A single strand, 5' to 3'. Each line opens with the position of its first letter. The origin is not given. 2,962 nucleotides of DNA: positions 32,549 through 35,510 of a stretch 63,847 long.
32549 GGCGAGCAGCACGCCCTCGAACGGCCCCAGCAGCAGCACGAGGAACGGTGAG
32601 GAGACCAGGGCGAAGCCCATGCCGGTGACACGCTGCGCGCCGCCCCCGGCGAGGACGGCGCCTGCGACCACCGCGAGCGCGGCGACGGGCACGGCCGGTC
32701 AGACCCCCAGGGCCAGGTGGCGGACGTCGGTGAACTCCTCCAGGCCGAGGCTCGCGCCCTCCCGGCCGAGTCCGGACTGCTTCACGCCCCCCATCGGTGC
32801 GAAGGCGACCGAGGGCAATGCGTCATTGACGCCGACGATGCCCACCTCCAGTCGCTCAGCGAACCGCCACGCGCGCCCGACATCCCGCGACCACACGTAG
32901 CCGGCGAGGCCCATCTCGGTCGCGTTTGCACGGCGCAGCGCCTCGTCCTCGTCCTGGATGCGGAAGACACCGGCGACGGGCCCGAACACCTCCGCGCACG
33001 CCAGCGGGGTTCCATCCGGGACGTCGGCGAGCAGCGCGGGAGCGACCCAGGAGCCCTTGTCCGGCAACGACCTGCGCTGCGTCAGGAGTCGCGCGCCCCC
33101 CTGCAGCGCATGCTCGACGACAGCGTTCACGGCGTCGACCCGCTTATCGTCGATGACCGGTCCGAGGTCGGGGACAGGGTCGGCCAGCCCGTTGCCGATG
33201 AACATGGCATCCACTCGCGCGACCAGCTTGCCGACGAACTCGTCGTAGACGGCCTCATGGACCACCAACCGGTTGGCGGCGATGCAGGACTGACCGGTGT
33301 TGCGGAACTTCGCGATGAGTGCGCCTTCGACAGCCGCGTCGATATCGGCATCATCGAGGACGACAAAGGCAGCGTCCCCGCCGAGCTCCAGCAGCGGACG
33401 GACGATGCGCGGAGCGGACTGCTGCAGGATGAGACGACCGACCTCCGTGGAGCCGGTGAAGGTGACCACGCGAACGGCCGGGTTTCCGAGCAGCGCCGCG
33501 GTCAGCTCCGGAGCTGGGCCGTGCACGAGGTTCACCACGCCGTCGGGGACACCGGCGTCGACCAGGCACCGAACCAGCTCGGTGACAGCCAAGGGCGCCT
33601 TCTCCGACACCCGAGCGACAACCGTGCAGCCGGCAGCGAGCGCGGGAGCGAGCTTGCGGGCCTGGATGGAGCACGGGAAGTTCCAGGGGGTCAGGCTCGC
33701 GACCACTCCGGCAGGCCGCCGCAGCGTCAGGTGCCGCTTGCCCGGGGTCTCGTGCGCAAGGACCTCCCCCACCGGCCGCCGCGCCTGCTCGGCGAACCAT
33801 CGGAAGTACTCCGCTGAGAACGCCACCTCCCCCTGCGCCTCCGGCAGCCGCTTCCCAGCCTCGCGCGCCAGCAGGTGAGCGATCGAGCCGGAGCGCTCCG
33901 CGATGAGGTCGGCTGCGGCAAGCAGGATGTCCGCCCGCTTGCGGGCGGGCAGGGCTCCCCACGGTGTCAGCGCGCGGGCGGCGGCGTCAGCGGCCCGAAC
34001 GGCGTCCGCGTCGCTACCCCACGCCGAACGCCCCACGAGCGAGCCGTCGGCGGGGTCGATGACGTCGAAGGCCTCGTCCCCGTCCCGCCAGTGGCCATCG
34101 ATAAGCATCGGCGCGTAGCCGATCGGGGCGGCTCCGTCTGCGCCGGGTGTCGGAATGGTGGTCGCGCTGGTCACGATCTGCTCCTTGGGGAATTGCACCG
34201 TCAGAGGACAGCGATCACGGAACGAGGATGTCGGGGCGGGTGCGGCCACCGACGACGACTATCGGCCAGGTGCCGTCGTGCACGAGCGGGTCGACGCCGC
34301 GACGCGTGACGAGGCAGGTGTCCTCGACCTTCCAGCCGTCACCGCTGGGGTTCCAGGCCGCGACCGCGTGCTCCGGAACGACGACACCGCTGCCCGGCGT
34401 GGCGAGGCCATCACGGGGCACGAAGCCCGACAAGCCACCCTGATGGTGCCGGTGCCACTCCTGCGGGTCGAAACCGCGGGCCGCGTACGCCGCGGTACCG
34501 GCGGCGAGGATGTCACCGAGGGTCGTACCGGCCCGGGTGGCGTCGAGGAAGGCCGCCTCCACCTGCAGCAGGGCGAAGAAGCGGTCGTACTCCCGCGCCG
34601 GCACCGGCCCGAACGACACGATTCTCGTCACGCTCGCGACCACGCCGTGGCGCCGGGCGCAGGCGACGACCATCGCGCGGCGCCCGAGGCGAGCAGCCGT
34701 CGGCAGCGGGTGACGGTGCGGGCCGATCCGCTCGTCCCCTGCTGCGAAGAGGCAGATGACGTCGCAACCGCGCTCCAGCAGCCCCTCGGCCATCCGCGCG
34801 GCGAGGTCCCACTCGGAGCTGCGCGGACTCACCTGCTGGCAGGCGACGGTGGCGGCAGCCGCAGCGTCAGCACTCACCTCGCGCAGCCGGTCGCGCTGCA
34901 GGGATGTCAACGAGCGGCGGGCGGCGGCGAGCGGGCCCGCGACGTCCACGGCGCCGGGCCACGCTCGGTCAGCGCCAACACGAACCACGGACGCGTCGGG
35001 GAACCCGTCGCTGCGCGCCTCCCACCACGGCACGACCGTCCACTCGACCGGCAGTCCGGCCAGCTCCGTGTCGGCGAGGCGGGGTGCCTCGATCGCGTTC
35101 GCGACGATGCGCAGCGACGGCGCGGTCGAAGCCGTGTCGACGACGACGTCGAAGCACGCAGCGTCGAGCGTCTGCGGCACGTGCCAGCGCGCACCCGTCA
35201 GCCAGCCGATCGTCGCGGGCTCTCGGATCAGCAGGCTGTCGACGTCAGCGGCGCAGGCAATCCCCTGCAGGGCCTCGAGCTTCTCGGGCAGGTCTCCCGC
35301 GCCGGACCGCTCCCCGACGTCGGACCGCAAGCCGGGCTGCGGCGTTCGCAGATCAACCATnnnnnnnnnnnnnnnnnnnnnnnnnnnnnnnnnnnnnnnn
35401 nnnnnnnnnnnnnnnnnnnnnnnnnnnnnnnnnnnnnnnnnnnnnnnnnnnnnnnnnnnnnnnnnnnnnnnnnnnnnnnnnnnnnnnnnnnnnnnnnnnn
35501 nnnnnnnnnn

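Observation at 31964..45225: Complete mosaic sulfoquinovose (sulfoglycolysis) operon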

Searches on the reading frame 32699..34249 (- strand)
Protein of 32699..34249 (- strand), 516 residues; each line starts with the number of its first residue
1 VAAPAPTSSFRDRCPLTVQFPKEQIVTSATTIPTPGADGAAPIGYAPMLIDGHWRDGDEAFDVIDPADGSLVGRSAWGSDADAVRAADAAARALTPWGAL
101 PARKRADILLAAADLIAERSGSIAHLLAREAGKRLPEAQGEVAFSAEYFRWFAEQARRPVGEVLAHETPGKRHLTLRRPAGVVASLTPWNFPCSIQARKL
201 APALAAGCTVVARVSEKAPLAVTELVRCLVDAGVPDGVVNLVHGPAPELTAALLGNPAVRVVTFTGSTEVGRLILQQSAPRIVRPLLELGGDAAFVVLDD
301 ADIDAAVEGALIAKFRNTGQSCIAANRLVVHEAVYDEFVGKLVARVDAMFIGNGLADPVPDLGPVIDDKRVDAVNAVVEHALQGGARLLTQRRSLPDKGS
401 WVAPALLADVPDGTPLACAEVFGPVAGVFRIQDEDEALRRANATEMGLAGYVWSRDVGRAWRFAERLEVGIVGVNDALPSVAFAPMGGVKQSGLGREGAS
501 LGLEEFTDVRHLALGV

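Call 5: search_protein_families(library=pfam, proteins=[window:32699-34249:-])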
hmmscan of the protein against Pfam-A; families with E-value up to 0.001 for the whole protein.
window:32699-34249:- (516 aa): 1 family
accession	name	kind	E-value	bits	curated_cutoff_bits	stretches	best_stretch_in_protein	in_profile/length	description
PF00171.27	Aldedh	-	6.5e-150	500.1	23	1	54-511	1-460/461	Aldehyde dehydrogenase family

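Call 6: search_protein_families(library=ncbifam, proteins=[window:32699-34249:-])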
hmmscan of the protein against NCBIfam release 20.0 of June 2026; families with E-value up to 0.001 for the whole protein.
window:32699-34249:- (516 aa): 45 families (the best 25 are shown)
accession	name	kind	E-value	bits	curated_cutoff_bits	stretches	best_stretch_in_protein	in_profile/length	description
TIGR01780.1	SSADH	subfamily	3.7e-140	467.8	646.35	1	63-509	1-447/448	succinate-semialdehyde dehydrogenase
NF008415.0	PRK11241.1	equivalog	7.6e-137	456.9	828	1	49-516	14-482/482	NADP-dependent succinate-semialdehyde dehydrogenase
NF010000.0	PRK13473.1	subfamily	8.9e-117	390.6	615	1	48-513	5-471/475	aminobutyraldehyde dehydrogenase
TIGR02299.1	HpaE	equivalog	9e-112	374.1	638.35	1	49-514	4-476/488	5-carboxymethyl-2-hydroxymuconate semialdehyde dehydrogenase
TIGR01804.1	BADH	equivalog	1.8e-107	359.7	668.6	1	50-509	2-466/467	betaine-aldehyde dehydrogenase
NF052305.1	DioxValDhHalo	equivalog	1.1e-105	354.4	750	1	50-507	9-474/483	2,5-dioxovalerate dehydrogenase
NF006916.0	PRK09407.1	equivalog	4.8e-103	345.5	521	1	57-513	32-491/526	succinic semialdehyde dehydrogenase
NF009725.0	PRK13252.1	equivalog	1.1e-99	334.2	593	1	51-512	12-477/488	betaine-aldehyde dehydrogenase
NF042993.1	AlphKGSA_gudD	equivalog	1e-98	331.2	770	1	50-510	8-476/481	alpha-ketoglutaric semialdehyde dehydrogenase GucD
NF040648.1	lactal_redase_Meth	equivalog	6.7e-98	328.7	650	1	48-512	1-460/463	lactaldehyde dehydrogenase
NF007497.0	PRK10090.1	equivalog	2.4e-96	323.4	500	1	47-509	8-472/480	aldehyde dehydrogenase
NF040792.1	glyc_ald_dh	equivalog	2.1e-95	320.5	760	1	48-511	3-470/488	D-glyceraldehyde dehydrogenase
NF045735.1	PaDhStyDPseudo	equivalog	2.9e-95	319.7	850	1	48-513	5-480/483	phenylacetaldehyde dehydrogenase StyD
TIGR03216.1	OH_muco_semi_DH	equivalog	8.2e-95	318.2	693.25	1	49-513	4-478/481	2-hydroxymuconic semialdehyde dehydrogenase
NF045736.1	PaDhStyDRhodo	equivalog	1.1e-93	314.4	800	1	48-507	5-470/479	phenylacetaldehyde dehydrogenase StyD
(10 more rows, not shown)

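Call 49: search_solved_structures(query=window:32699-34114:-, max_evalue=1e-100, show_alignments=0)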
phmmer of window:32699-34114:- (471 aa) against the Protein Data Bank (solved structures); distinct sequences matched with E-value up to 1e-100: 8.
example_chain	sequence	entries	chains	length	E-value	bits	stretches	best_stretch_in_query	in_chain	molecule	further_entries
3jz4_A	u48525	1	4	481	1.4e-124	419.6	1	3-470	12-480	Succinate-semialdehyde dehydrogenase [NADP+]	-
3ek1_A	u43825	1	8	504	2.7e-121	408.8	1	3-467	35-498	Aldehyde dehydrogenase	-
4v6h_A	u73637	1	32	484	4.1e-120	404.9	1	5-470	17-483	Succinate-semialdehyde dehydrogenase (NADP+)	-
8s33_A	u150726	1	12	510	1.2e-116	393.5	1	5-470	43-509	Succinate-semialdehyde dehydrogenase [NAD(P)+]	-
8c54_A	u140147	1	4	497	3.4e-108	365.6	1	14-470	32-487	Succinate semialdehyde dehydrogenase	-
8of1_A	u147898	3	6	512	1.5e-107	363.4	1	4-470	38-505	Succinate-semialdehyde dehydrogenase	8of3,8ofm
2w8n_A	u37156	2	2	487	2.2e-105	356.3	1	4-470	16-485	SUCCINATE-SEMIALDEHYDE DEHYDROGENASE, MITOCHONDRIAL | SUCCINIC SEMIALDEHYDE DEHYDROGENASE MITOCHONDRIAL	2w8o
2w8p_A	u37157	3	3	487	4.8e-104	351.9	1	4-470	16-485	SUCCINIC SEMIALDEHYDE DEHYDROGENASE MITOCHONDRIAL | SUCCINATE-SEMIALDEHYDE DEHYDROGENASE, MITOCHONDRIAL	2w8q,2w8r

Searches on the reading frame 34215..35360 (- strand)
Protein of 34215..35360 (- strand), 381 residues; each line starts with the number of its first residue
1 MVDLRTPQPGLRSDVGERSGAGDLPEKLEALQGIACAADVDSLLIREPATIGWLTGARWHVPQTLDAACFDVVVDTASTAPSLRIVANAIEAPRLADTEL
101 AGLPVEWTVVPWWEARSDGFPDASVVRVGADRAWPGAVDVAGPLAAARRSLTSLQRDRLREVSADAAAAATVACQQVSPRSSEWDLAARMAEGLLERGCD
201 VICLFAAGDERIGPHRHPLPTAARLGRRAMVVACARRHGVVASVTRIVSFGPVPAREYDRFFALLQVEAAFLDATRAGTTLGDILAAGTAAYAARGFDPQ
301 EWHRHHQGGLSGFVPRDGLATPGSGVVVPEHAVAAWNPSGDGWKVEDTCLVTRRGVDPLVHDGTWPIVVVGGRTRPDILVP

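Call 5: search_protein_families(library=pfam, proteins=[window:34215-35360:-])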
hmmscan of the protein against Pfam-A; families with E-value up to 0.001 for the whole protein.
window:34215-35360:- (381 aa): 1 family
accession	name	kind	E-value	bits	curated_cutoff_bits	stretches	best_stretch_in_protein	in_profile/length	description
PF00557.29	Peptidase_M24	-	6.1e-09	36.4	23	1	159-352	3-207/208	Metallopeptidase family M24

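Call 6: search_protein_families(library=ncbifam, proteins=[window:34215-35360:-])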
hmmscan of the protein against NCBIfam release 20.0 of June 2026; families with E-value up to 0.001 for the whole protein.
window:34215-35360:- (381 aa): 0 families

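Call 20: find_related_loci(query=window:34215-35360:-, collection=genome_contigs, flank=10000)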
Query window:34215-35360:- (381 aa) in genome_contigs; peptide patterns used: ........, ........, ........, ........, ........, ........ (x = any residue, [..] = any of these).
199 stretches matched a pattern; 6 encode a relative of the query (tblastn E <= 1e-3); 6 distinct loci.
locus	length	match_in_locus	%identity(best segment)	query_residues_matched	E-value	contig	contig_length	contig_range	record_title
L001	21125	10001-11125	74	8-380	4e-159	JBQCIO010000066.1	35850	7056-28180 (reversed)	MAG: Motilibacteraceae bacterium isolate bin843 k141_529631, whole genome shotgun sequence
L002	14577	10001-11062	58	23-380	2e-110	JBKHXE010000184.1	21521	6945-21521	MAG: Actinomycetes bacterium isolate N_bin.12.orig k127_845297, whole genome shotgun sequence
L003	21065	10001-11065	56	23-380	7e-109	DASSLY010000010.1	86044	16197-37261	MAG TPA_asm: Dermatophilaceae bacterium isolate SMAG_U1184 k141_383251, whole genome shotgun sequence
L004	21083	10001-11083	58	16-379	6e-108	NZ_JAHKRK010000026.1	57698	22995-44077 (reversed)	Pseudonocardia nigra strain DSM 104088 NODE_26, whole genome shotgun sequence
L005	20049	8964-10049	48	27-379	8e-92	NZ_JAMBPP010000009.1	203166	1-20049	Actinotalea sp. K2 NODE_9_length_203166_cov_169.472542, whole genome shotgun sequence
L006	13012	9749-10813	34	27-380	1e-55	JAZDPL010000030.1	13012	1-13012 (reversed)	MAG: Candidatus Omnitrophota bacterium isolate MEGAHIT-group-0.834 k141_15144628, whole genome shotgun sequence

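Call 26: search_protein_families(library=pfam, proteins=[L005:2998-5868:+, L005:6640-7644:-, L005:7706-8842:+, L005:10148-10909:+, L005:10944-11615:+, L005:11629-12402:-, L006:5912-7183:+, L006:7184-9058:+, L006:9096-9677:+, L006:10820-12121:+])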
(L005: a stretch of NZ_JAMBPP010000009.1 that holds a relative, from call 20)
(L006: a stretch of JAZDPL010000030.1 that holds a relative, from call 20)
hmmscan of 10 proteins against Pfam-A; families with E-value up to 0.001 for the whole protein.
L005:2998-5868:+ (956 aa): 7 families
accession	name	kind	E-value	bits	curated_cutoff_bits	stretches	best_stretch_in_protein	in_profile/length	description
PF02913.24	FAD-oxidase_C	-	4.2e-53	181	21.2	1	272-518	4-247/248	FAD linked oxidases, C-terminal domain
PF01565.28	FAD_binding_4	-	5.1e-36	123.9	26.4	1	45-182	1-139/139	FAD binding domain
PF13183.11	Fer4_8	-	1.3e-09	38.8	27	1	540-614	1-68/68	4Fe-4S dicluster domain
PF13534.11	Fer4_17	-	1.4e-07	32.4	22.2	1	543-615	1-61/61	4Fe-4S dicluster domain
PF12838.12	Fer4_7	-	8.3e-06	26.6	27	1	543-614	1-52/52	4Fe-4S dicluster domain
PF13237.11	Fer4_10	-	3.7e-05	24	25.5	0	539-564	4-22/53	4Fe-4S dicluster domain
PF13484.11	Fer4_16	-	0.00017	22.7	30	1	543-612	1-65/66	4Fe-4S double cluster binding domain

L005:6640-7644:- (334 aa): 4 families
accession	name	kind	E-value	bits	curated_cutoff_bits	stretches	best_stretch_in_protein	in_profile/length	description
PF13377.12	Peripla_BP_3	-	4.7e-30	105.3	26.5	1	172-329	2-167/167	Periplasmic binding protein-like domain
PF00532.27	Peripla_BP_1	-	2e-20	73.9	22.2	1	68-306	3-261/281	Periplasmic binding proteins and sugar binding domain of LacI family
PF00356.27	LacI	-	7.7e-15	54.9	27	1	11-54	1-44/46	Bacterial regulatory proteins, lacI family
PF13407.12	Peripla_BP_4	-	2.6e-08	34.1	35.1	0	69-152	1-89/258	Periplasmic binding protein domain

L005:7706-8842:+ (378 aa): 1 family
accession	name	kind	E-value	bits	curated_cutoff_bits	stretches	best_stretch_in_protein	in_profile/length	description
PF03480.18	DctP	-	2.3e-70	237.6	23.4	1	85-360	5-282/286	Bacterial extracellular solute-binding protein, family 7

L005:10148-10909:+ (253 aa): 1 family
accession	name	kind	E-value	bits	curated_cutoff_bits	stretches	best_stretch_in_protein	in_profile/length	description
PF04962.18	KduI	-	3.7e-25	89.2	23.9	1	17-230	19-245/262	KduI/IolB family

L005:10944-11615:+ (223 aa): 1 family
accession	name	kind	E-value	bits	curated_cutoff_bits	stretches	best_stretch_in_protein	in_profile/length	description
PF00834.25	Ribul_P_3_epim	-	9.8e-55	185.5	21.1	1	4-197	3-195/198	Ribulose-phosphate 3 epimerase family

L005:11629-12402:- (257 aa): 0 families

L006:5912-7183:+ (423 aa): 1 family
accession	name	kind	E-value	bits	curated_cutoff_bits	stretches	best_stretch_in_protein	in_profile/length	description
PF01964.24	ThiC_Rad_SAM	-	2.4e-165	550.8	25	1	16-420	10-419/420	Radical SAM ThiC family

L006:7184-9058:+ (624 aa): 9 families
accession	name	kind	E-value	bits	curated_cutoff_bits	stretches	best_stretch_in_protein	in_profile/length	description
PF01434.24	Peptidase_M41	-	2.9e-67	226.7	29.9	1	428-618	1-191/191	Peptidase family M41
PF00004.35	AAA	-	1.1e-45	155.7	21.2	1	215-346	1-129/131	ATPase family associated with various cellular activities (AAA)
PF17862.7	AAA_lid_3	-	1.4e-15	56.9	27.2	1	370-414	1-45/45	AAA+ lid domain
PF06480.20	FtsH_ext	-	7.6e-10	39.4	25.5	1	32-118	2-100/103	FtsH Extracellular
PF07728.20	AAA_5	-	8.6e-07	29.5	22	1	214-336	1-137/139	AAA domain (dynein-related subfamily)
PF06068.19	TIP49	-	2.9e-05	23.9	23.8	1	174-249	19-89/347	TIP49 P-loop domain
PF05496.18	RuvB_N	-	5e-05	23.6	27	1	177-283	5-96/159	Holliday junction DNA helicase RuvB P-loop domain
PF13401.12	AAA_22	-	0.00024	21.9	27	0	215-241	8-37/130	AAA domain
PF13191.12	AAA_16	-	0.00026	22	32.6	0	210-248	23-63/167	AAA ATPase domain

L006:9096-9677:+ (193 aa): 1 family
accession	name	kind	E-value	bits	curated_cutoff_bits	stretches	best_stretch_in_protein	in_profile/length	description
PF01227.27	GTP_cyclohydroI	-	1.5e-74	249.8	27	1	11-187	2-178/179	GTP cyclohydrolase I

L006:10820-12121:+ (433 aa): 3 families
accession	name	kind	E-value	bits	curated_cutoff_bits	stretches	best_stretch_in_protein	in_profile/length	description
PF24961.1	NfeD_membrane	-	7.4e-26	91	26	1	239-355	1-117/119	NfeD integral membrane domain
PF25145.1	NfeD1b_N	-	5.6e-21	75.4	40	1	29-191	2-158/189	NfeD1b, N-terminal domain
PF01957.25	NfeD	-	7e-18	65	29.1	1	371-427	2-57/57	NfeD-like C-terminal, partner-binding domain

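Call 52: find_homologous_proteins(query=window:34215-35360:-, max_evalue=0.00001)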
Query window:34215-35360:- (381 aa): 684 proteins with E <= 0.00001 among 8000 candidates; the best 120 are listed.
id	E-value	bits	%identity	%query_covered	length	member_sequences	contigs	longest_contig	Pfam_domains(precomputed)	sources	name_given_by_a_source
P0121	5.7e-250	847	100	100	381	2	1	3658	PF00557.30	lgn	-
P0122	1.9e-172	592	74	98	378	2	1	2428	PF00557.30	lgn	-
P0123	4.5e-169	581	74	94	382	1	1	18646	PF00557.30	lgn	-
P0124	4.4e-154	531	69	96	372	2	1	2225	PF00557.30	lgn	-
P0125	6.4e-154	531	69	94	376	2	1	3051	PF00557.30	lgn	-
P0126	4.2e-148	512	68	94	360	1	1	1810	PF00557.30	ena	-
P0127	1.9e-146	506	65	96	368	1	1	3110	PF00557.30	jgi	jgi:antitoxin VapB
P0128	6.4e-130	452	61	94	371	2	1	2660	PF00557.30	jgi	jgi:antitoxin VapB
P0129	5.2e-129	449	61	94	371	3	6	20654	PF00557.30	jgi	jgi:Xaa-Pro dipeptidase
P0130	8.7e-126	438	60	94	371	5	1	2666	PF00557.30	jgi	-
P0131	1.3e-125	438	59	94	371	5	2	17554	PF00557.30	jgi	jgi:Xaa-Pro dipeptidase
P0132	2.3e-125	437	57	94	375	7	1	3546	PF00557.30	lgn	-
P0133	9.7e-124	431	58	97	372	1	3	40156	PF00557.30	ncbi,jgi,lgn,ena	-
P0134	9.9e-123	428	57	94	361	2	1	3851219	PF00557.30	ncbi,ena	-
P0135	1.7e-122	427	56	94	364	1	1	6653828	PF00557.30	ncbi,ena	-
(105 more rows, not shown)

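Call 84: predict_structure(alignment_id=A1)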
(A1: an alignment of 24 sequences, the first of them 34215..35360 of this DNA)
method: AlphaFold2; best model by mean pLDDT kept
length: 381 residues; sequences in the alignment: 24
mean_pLDDT: 90.0   pTM: 0.88
mean pLDDT of the five models: 90.0, 89.8, 89.2, 88.1, 87.9
residues with pLDDT >= 90: 294; 70-90: 54; 50-70: 15; < 50: 18
segments of 3 or more residues with pLDDT < 50: 1-4, 6-19
pLDDT, mean of each block of 10 residues (from residue 1): 41 44 92 98 95 87 68 95 95 91 94 93 96 96 96 96 97 97 98 96 93 83 97 93 96 97 97 96 94 93 76 82 92 93 93 93 92 96 89
secondary structure, 60 per line:
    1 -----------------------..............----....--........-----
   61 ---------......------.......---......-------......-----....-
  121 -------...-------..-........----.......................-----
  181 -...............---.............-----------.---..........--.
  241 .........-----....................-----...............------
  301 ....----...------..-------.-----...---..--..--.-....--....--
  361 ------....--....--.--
elements in order: H24-37 E42-45 H48-55 E70-75 E82-88 H92-97 E105-110 H116-119 E128-130 H141-148 H153-175 H183-196 E200-208 H209-212 E228-237 E240-249 H255-274 H281-294 H301-304 E309-311 E333-335 E349-352 E355-358 E367-370 E373-376

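Call 86: fold_search(model_id=the predicted structure, library=pdb)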
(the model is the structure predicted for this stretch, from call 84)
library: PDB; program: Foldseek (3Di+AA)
matches with E <= 10: 539; with E <= 0.001: 220
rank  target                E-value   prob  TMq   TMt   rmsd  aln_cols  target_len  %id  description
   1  5giu                  5.6e-18  1.00  0.66  0.72   4.8       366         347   20  Crystal structure of Xaa-Pro peptidase from Deinococcus radiodurans, metal-free active site (released 2017-06-28)
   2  5cdl                  1.3e-17  1.00  0.66  0.72   4.8       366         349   20  Proline dipeptidase from Deinococcus radiodurans (selenomethionine derivative) (released 2016-08-10)
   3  5giq                  3.2e-17  1.00  0.66  0.71   4.9       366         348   20  Xaa-Pro peptidase from Deinococcus radiodurans, Zinc bound (released 2017-06-28)
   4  1wy2_A                4.0e-17  1.00  0.67  0.72   4.7       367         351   14  Crystal Structure of the Prolidase from Pyrococcus horikoshii OT3 (released 2005-02-22)
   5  4ege                  4.5e-17  1.00  0.64  0.65   7.3       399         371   20  Crystal Structure of Dipeptidase PepE from Mycobacterium ulcerans (released 2012-04-25)
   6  1wy2_B                7.5e-17  1.00  0.69  0.75   3.9       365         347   14  Crystal Structure of the Prolidase from Pyrococcus horikoshii OT3 (released 2005-02-22)
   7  1kp0_A                8.5e-17  1.00  0.69  0.65   4.4       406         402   14  The Crystal Structure Analysis of Creatine Amidinohydrolase from Actinobacillus (released 2002-07-31)
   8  5cnx_A                1.3e-16  1.00  0.69  0.73   5.5       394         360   15  Crystal structure of Xaa-Pro aminopeptidase from Escherichia coli K12 (released 2016-07-20)
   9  7k3u_A                2.0e-16  1.00  0.65  0.68   4.7       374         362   16  X-ray crystallographic structure model of Lactococcus lactis prolidase mutant R293S (released 2020-09-23)
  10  4r60_B                2.1e-16  1.00  0.74  0.71   4.5       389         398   16  Crystal Structure of Xaa-Pro dipeptidase from Xanthomonas campestris (released 2014-09-17)
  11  4zng_B                2.3e-16  1.00  0.67  0.70   4.5       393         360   15  X-ray crystallography of recombinant Lactococcus lactis prolidase (released 2016-08-10)
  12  6xmr_A                4.0e-16  1.00  0.65  0.68   5.1       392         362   14  X-ray crystallographic structure model of Lactococcus lactis prolidase mutant H38S (released 2020-07-15)
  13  6twk_A                4.0e-16  1.00  0.67  0.65   5.0       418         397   15  Substrate bound structure of the Ectoine utilization protein EutD (DoeA) from Halomonas elongata (released 2020-05-20)
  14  3q6d_D                4.8e-16  1.00  0.67  0.72   4.8       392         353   14  Xaa-Pro dipeptidase from Bacillus anthracis. (released 2011-02-02)
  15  4fkc                  5.1e-16  1.00  0.72  0.73   4.6       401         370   15  Recombinant prolidase from Thermococcus sibiricus (released 2012-11-07)
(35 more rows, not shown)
